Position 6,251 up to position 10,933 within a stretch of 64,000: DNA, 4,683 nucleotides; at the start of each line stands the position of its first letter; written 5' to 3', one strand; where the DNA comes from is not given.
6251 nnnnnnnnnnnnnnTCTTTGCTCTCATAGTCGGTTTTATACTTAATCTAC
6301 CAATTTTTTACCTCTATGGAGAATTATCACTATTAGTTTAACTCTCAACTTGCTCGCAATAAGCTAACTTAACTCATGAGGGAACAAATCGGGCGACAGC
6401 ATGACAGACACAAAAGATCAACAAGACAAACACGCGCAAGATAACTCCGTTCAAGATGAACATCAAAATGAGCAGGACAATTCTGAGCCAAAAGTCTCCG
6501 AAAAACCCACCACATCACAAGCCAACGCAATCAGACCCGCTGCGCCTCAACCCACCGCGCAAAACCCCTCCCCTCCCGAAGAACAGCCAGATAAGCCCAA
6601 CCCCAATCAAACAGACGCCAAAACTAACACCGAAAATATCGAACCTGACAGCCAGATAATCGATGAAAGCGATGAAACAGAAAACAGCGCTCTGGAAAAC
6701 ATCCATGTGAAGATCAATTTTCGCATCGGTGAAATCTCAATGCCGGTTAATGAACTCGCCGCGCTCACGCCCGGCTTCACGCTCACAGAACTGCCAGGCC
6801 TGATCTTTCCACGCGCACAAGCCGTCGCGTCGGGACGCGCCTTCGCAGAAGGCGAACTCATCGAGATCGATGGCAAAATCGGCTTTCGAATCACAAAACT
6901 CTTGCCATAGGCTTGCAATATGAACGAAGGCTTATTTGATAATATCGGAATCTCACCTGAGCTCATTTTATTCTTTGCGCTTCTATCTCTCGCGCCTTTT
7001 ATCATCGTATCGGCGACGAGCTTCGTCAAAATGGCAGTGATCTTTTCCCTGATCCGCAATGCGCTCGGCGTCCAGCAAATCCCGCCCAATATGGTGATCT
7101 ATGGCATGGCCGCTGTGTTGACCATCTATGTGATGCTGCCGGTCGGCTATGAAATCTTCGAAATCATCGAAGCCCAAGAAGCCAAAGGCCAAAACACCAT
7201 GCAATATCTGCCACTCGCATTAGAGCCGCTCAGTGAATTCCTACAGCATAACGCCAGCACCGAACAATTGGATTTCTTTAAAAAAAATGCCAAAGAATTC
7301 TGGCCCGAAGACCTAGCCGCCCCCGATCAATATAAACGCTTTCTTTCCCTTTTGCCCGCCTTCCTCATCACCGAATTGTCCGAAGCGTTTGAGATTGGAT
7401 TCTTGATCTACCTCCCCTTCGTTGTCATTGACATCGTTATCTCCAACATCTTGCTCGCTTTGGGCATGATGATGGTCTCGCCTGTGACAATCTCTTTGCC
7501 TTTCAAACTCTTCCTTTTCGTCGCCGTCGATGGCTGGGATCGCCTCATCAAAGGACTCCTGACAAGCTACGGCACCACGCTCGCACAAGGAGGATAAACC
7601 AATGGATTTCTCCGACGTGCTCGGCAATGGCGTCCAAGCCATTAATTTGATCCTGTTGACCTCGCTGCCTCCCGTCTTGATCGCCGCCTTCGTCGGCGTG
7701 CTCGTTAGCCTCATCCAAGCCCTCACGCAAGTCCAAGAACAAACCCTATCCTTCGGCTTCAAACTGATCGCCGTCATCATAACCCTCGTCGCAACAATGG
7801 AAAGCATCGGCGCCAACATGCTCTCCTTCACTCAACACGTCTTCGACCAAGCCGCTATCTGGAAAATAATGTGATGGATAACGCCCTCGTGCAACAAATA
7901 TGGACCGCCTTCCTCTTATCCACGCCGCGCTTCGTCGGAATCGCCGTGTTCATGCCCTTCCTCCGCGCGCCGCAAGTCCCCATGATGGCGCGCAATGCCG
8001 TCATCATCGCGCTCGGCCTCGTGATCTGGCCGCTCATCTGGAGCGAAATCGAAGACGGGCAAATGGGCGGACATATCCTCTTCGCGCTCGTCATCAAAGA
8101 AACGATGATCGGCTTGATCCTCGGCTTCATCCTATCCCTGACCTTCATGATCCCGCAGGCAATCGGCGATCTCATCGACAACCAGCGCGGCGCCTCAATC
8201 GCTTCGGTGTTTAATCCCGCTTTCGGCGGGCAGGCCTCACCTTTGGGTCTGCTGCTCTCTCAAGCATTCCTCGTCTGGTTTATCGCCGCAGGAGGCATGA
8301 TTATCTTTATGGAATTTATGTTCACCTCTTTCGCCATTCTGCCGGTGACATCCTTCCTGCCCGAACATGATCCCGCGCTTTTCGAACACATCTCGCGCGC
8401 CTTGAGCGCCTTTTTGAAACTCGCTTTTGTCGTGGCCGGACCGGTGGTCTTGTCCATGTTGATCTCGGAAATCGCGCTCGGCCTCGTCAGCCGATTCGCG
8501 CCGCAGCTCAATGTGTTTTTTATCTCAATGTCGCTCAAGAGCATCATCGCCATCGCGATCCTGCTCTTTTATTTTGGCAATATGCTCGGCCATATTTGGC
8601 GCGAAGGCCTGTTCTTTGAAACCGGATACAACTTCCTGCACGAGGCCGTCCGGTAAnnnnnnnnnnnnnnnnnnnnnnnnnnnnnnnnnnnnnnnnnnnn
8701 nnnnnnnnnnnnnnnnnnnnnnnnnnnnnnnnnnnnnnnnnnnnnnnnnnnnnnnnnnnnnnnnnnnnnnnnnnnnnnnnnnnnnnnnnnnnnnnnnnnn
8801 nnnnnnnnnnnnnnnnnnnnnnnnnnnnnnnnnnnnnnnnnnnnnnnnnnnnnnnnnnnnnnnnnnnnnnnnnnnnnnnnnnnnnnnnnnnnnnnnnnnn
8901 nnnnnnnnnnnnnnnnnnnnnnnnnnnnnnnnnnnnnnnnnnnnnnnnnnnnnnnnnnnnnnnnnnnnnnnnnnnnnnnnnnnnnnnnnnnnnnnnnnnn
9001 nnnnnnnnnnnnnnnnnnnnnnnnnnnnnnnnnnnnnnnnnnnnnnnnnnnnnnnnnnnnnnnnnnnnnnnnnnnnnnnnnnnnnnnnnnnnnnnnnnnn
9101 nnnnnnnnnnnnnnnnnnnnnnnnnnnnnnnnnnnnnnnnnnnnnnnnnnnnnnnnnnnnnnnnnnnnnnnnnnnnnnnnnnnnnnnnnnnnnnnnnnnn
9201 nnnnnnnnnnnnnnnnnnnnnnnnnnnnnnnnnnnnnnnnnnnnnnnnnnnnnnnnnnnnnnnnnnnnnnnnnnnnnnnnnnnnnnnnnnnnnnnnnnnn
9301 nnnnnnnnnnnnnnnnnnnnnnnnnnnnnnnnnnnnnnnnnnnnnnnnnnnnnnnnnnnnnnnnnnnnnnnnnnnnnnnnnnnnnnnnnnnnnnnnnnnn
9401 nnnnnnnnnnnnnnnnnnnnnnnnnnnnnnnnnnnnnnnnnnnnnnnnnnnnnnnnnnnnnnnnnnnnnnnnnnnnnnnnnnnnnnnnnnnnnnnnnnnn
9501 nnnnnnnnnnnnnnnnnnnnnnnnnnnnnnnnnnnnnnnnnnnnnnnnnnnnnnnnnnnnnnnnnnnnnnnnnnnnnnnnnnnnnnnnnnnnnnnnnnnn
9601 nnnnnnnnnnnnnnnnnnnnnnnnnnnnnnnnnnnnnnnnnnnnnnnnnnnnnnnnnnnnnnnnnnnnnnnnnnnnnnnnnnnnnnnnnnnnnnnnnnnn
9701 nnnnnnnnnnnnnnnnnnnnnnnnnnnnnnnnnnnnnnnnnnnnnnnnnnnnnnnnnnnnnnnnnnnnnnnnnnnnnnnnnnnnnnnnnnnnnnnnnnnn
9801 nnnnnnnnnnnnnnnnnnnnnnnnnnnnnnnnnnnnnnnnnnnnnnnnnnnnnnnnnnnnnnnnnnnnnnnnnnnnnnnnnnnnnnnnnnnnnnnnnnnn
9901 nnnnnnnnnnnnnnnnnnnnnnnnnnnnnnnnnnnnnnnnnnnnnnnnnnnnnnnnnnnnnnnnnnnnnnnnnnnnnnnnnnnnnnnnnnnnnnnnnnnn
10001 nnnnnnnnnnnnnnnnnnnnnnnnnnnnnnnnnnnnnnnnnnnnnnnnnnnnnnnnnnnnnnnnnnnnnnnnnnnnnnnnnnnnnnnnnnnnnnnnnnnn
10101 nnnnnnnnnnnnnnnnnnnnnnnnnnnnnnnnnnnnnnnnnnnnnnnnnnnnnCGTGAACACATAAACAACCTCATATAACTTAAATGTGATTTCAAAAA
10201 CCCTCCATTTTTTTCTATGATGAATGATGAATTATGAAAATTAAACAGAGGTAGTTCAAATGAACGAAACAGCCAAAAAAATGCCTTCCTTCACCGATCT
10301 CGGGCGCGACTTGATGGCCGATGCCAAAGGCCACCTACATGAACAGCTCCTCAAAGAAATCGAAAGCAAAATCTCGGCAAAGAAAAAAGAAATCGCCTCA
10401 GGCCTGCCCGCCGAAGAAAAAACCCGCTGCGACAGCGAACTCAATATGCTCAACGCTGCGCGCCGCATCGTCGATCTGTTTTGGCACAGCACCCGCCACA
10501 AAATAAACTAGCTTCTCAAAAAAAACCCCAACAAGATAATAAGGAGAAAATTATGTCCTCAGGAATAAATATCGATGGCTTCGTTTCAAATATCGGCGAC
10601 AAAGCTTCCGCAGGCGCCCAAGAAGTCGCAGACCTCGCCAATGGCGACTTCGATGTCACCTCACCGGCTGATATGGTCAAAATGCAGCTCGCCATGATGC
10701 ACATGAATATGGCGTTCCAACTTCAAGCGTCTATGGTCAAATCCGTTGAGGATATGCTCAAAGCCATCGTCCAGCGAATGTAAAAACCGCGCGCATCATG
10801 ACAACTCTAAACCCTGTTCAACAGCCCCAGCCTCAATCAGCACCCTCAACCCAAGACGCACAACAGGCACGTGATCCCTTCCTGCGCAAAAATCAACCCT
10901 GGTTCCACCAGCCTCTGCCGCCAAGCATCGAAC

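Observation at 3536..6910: sctV is inverted and sits between an SctQ-N-like fragment and a separate SctQ-C (SpoA) gene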

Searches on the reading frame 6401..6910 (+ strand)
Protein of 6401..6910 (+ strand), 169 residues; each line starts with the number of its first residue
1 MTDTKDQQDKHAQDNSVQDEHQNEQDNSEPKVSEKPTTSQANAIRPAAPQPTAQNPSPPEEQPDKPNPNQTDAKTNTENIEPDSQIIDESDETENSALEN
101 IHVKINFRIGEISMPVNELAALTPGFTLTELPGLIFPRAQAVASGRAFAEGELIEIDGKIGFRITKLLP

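Call 3: search_protein_families(library=pfam, proteins=[window:6401-6910:+], max_evalue=1)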
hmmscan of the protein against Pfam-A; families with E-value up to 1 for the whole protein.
window:6401-6910:+ (169 aa): 3 families
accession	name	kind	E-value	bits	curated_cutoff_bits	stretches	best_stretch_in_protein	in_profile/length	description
PF01052.25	FliMN_C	-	6.5e-09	36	23.8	1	97-168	2-72/73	Type III flagellar switch regulator (C-ring) FliN C-term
PF03929.21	PepSY_TM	-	0.069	13.4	28.8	1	21-122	44-143/295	PepSY-associated TM region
PF06333.17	Med13_C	-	0.13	12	26.1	1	27-99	162-231/325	Mediator complex subunit 13 C-terminal domain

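Call 4: search_protein_families(library=ncbifam, proteins=[window:6401-6910:+], max_evalue=1)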
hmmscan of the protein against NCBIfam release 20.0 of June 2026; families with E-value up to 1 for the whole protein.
window:6401-6910:+ (169 aa): 12 families
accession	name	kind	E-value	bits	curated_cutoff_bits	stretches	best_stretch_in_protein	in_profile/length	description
TIGR02551.1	SpaO_YscQ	equivalog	6.7e-15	55.8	100.8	1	35-167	200-300/300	type III secretion system cytoplasmic ring protein SctQ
NF005995.1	PRK08119.1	equivalog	2.9e-07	30.3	218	1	20-168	231-370/376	flagellar motor switch phosphatase FliY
NF005956.0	PRK08035.1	equivalog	6.5e-07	28.9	230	1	84-166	234-315/323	YscQ/HrcQ family type III secretion apparatus protein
TIGR02480.1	fliN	equivalog_domain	3.6e-06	26.8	84.05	1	96-166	3-72/77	flagellar motor switch protein FliN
NF005275.1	PRK06782.1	equivalog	0.00026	19.8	681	1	54-168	427-516/516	flagellar motor switch protein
NF006018.0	PRK08158.1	equivalog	0.00074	18.6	223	1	83-168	212-296/303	YscQ/HrcQ family type III secretion apparatus protein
NF006272.1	PRK08432.1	equivalog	0.0038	16.8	219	1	69-166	166-262/274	flagellar motor switch protein FliY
NF050813.1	CellDivFtsNCaul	equivalog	0.034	14.3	300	1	5-94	81-169/268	cell division protein FtsN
NF040996.1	MamX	equivalog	0.038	13.5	400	1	6-109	87-188/264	magnetosome protein MamX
NF005277.0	PRK06789.1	equivalog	0.093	12.7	81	1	99-167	5-72/74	flagellar motor switch protein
NF040983.1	BimA_second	exception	0.11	11.4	600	1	34-78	99-144/381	trimeric autotransporter actin-nucleating factor BimA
NF011524.0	PRK14963.1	equivalog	0.2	10.7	601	1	13-120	529-633/647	DNA polymerase III subunits gamma and tau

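Call 65: list_cluster_members(proteins=[P0001, window:6401-6910:+, window:4156-6258:-, P0005, P0009, P0012, P0013])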
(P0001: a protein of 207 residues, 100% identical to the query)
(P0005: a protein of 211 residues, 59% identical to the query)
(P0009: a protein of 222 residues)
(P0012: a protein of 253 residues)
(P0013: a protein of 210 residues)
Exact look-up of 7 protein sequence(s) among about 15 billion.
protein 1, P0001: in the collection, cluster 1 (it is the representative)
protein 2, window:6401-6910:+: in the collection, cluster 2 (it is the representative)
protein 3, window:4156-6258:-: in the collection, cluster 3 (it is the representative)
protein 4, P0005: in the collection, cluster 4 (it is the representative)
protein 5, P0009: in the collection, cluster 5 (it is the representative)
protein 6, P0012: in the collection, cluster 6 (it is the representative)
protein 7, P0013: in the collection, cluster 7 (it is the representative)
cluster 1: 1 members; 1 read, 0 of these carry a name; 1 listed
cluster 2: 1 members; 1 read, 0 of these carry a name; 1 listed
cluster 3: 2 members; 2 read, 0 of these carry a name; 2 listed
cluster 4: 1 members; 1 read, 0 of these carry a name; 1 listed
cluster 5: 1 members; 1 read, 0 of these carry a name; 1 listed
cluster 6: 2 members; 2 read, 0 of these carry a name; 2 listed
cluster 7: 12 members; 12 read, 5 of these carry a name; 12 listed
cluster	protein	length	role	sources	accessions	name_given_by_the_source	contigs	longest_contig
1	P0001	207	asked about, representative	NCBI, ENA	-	-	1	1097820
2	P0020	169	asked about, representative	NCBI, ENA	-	-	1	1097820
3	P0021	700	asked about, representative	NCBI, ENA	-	-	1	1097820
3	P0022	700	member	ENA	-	-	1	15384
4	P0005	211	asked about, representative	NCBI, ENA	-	-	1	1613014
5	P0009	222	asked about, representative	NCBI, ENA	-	-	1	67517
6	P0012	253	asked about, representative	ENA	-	-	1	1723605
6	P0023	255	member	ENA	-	-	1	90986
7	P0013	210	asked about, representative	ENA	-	-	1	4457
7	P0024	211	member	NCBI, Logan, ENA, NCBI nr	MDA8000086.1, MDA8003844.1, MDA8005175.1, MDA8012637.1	MAG: hypothetical protein MPK06_01345 [Alphaproteobacteria bacterium] | hypothetical protein [Alphaproteobacteria bacterium]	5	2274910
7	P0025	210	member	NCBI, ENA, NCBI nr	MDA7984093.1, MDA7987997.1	MAG: hypothetical protein MPJ52_00820 [Alphaproteobacteria bacterium] | hypothetical protein [Alphaproteobacteria bacterium]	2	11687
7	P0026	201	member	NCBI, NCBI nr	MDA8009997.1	MAG: hypothetical protein MPK75_09860, partial [Alphaproteobacteria bacterium] | hypothetical protein [Alphaproteobacteria bacterium]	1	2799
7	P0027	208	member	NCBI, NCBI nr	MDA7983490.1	MAG: hypothetical protein MPJ79_05120, partial [Alphaproteobacteria bacterium] | hypothetical protein [Alphaproteobacteria bacterium]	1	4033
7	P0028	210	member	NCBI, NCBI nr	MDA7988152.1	MAG: hypothetical protein MPK03_00635 [Alphaproteobacteria bacterium] | hypothetical protein [Alphaproteobacteria bacterium]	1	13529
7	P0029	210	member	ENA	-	-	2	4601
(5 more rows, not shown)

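Call 81: search_solved_structures(query=window:6401-6910:+, max_evalue=0.01, show_alignments=1)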
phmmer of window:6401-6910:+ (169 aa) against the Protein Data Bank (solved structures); distinct sequences matched with E-value up to 0.01: 5.
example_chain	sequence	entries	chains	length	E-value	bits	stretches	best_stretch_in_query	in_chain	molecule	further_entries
1o9y_A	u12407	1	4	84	2.2e-07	34.2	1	92-168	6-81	HRCQ2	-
3uep_A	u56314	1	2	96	5.8e-06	29.6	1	95-167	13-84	YscQ-C, type III secretion protein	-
8umd_D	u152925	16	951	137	0.00038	23.7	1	98-168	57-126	Flagellar motor switch protein FliN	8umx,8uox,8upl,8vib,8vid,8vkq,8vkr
4yxb_A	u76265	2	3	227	0.00079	22.7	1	98-168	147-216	Flagellar motor switch protein FliM,Flagellar motor switch protein FliN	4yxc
5xrw_C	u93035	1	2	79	0.0093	19.2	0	104-166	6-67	FliY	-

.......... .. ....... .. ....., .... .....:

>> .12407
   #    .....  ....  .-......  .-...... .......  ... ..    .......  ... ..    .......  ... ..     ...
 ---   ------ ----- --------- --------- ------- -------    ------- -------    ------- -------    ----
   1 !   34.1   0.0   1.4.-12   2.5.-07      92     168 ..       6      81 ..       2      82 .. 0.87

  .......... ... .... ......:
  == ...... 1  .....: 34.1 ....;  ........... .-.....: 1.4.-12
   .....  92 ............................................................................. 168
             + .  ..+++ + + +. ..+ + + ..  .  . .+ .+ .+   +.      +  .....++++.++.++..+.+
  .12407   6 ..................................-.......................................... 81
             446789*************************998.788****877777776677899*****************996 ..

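Call 83: find_homologous_proteins(query=window:6401-6910:+, max_evalue=0.00001)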
Query window:6401-6910:+ (169 aa): 15 proteins with E <= 0.00001 among 69 candidates.
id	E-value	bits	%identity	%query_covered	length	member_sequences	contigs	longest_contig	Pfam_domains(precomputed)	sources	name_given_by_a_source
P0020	1.2e-102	358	100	100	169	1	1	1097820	PF01052.26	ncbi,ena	-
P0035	8.8e-38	148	55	100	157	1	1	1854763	PF01052.26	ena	-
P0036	2.3e-36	143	58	100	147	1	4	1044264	PF01052.26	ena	-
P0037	5.0e-36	142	52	99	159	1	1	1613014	PF01052.26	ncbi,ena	-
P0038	4.8e-35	139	55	100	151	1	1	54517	PF01052.26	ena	-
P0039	7.6e-35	138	56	100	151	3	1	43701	PF01052.26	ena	-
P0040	1.4e-34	137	55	100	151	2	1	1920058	PF01052.26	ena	-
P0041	2.2e-34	137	64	72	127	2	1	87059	PF01052.26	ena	-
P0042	2.2e-34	137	54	100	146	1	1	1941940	PF01052.26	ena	-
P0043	5.4e-34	135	55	100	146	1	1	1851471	PF01052.26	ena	-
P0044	1.1e-31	128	57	71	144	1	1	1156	PF01052.26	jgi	-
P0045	4.5e-31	126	51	99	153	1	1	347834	PF01052.26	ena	-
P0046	7.2e-30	122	64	48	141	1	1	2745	PF01052.26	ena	-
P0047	2.1e-25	107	55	60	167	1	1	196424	PF01052.26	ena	-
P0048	4.4e-20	90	64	43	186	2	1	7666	PF01052.26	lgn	-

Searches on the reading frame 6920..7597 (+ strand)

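Call 3: search_protein_families(library=pfam, proteins=[window:6920-7597:+], max_evalue=1)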
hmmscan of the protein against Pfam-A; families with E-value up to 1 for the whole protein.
window:6920-7597:+ (225 aa): 1 family
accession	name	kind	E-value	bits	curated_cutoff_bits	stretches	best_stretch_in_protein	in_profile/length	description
PF00813.25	FliP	-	4.1e-64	216.5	26.9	1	19-213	2-191/191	FliP family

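Call 4: search_protein_families(library=ncbifam, proteins=[window:6920-7597:+], max_evalue=1)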
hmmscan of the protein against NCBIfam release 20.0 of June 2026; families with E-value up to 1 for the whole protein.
window:6920-7597:+ (225 aa): 4 families
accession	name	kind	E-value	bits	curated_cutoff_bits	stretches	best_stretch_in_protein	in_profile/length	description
NF009438.0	PRK12797.1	subfamily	2.4e-80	269.3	179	1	14-217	10-216/217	EscR/YscR/HrcR family type III secretion system export apparatus protein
TIGR01102.1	yscR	equivalog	3.5e-75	252.3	208.6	1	15-213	1-202/202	type III secretion system export apparatus subunit SctR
NF009437.0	PRK12796.1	equivalog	3e-61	206.9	263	1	14-217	7-217/223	EscR/YscR/HrcR family type III secretion system export apparatus protein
TIGR01103.1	fliP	equivalog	1.3e-52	178.4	217.45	1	20-217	3-197/197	flagellar type III secretion system pore protein FliP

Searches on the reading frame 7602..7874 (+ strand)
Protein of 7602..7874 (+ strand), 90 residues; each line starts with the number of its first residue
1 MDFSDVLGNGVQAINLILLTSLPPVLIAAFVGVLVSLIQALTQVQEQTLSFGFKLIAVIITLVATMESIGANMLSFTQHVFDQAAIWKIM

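Call 3: search_protein_families(library=pfam, proteins=[window:7602-7874:+], max_evalue=1)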
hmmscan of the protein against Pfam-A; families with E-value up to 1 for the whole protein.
window:7602-7874:+ (90 aa): 1 family
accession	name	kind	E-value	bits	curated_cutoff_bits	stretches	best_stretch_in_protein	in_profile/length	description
PF01313.24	Bac_export_3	-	1.9e-21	76.2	25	1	8-78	4-74/74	Bacterial export proteins, family 3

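Call 4: search_protein_families(library=ncbifam, proteins=[window:7602-7874:+], max_evalue=1)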
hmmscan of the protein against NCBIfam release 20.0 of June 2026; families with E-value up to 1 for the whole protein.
window:7602-7874:+ (90 aa): 5 families
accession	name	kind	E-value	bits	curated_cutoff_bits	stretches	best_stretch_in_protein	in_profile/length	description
TIGR01403.1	fliQ_rel_III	equivalog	3e-26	91.3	76.5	1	10-83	6-79/81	type III secretion system export apparatus subunit SctS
TIGR01402.1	fliQ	equivalog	4.9e-20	71.4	88.9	1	1-85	1-85/88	flagellar biosynthesis protein FliQ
NF004671.0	PRK06010.1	subfamily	3.4e-19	68.6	104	1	2-83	2-83/88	flagellar biosynthesis protein FliQ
NF011877.0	PRK15350.1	equivalog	1.5e-18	67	104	1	11-81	11-81/88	EscS/YscS/HrcS family type III secretion system export apparatus protein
NF011861.0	PRK15333.1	equivalog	8.1e-15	55.1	108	1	5-81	3-79/86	EscS/YscS/HrcS family type III secretion system export apparatus protein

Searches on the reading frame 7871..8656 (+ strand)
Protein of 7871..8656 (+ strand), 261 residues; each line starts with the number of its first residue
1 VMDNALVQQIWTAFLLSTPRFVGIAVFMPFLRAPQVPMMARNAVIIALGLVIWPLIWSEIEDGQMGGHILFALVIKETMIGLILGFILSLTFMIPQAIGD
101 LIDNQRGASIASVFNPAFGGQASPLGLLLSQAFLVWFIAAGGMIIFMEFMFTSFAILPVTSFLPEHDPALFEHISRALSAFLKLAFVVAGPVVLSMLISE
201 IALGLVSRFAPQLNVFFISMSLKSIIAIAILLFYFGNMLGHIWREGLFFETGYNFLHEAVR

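Call 3: search_protein_families(library=pfam, proteins=[window:7871-8656:+], max_evalue=1)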
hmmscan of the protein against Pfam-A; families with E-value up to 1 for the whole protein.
window:7871-8656:+ (261 aa): 1 family
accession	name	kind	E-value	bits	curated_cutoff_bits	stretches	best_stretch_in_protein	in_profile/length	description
PF01311.25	Bac_export_1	-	3.9e-51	174.3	27.8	1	12-242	2-223/230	Bacterial export proteins, family 1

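Call 4: search_protein_families(library=ncbifam, proteins=[window:7871-8656:+], max_evalue=1)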
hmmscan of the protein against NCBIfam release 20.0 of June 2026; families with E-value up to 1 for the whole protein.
window:7871-8656:+ (261 aa): 5 families
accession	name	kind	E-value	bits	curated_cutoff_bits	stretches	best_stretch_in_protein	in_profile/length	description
TIGR01401.1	fliR_like_III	equivalog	6.9e-63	212.5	163.05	1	8-251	5-246/253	type III secretion system export apparatus subunit SctT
TIGR01400.1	fliR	equivalog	5.9e-41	140.7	168.6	1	13-242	3-230/245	flagellar biosynthetic protein FliR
NF011876.0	PRK15349.1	equivalog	3.9e-28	99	275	1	17-245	15-244/259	EscT/YscT/HrcT family type III secretion system export apparatus protein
NF009411.0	PRK12772.1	equivalog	1.2e-23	83.5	739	1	11-235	7-229/610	fused FliR family export protein/FlhB family type III secretion system protein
NF009416.1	PRK12780.1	equivalog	9.1e-12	45.1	306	1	13-239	9-234/247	flagellar biosynthesis protein FliR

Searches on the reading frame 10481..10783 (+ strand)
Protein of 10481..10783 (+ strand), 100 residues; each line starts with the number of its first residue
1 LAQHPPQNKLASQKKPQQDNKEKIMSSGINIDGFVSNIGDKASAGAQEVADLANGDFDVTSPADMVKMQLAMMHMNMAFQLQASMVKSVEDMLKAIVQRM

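Call 16: search_protein_families(library=pfam, proteins=[window:10481-10783:+], max_evalue=0.1)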
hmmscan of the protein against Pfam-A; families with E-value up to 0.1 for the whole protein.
window:10481-10783:+ (100 aa): 3 families
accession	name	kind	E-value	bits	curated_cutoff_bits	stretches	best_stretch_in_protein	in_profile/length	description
PF09392.15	T3SS_needle_F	-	3.3e-10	40.4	29.4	1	32-100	2-71/71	Type III secretion needle MxiH, YscF, SsaG, EprI, PscF, EscF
PF09589.15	HrpA_pilin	-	0.0096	17.1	25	1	46-96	22-72/96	HrpA pilus formation protein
PF06429.18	Flg_bbr_C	-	0.058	13.4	23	0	71-98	18-45/46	Flagellar basal body rod FlgEFG protein C-terminal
